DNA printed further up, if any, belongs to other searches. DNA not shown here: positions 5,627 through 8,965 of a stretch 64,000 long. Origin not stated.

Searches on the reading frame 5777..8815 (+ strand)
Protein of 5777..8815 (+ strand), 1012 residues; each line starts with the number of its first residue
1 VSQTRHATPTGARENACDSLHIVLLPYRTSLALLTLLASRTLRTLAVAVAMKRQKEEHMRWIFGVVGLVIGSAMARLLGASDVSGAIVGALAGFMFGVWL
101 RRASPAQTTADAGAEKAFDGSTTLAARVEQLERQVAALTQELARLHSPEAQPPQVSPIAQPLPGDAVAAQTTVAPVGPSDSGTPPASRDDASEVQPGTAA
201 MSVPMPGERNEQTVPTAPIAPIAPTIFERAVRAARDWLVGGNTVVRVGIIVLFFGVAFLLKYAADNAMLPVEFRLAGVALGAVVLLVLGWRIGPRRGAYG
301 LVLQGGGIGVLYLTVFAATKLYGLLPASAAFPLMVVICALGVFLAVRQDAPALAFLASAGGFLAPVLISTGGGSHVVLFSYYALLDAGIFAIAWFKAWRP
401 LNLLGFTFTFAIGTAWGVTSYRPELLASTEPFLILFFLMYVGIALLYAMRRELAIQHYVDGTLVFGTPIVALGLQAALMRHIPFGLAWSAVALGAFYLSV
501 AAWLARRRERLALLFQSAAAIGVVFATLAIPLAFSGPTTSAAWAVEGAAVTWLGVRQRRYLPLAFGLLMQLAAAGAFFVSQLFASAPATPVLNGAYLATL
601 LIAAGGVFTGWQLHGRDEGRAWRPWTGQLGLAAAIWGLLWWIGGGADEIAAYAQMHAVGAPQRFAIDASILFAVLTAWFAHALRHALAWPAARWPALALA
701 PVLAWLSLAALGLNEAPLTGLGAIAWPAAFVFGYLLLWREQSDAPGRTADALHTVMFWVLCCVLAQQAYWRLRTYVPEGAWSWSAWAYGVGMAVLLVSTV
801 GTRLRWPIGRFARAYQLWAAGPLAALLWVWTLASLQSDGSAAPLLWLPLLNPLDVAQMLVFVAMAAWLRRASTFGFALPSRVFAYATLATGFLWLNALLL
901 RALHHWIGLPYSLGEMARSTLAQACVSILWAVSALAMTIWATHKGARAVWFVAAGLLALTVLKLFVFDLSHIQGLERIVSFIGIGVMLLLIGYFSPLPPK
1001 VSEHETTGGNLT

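Call 47: search_protein_families(library=pfam, proteins=[window:5777-8815:+], max_evalue=0.001)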
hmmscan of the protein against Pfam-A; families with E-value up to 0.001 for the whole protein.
window:5777-8815:+ (1012 aa): 1 family
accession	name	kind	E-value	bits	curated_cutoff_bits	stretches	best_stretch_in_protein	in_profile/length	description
PF10101.14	DUF2339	-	5.3e-168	561.2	33.6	1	240-998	1-659/659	Predicted membrane protein (DUF2339)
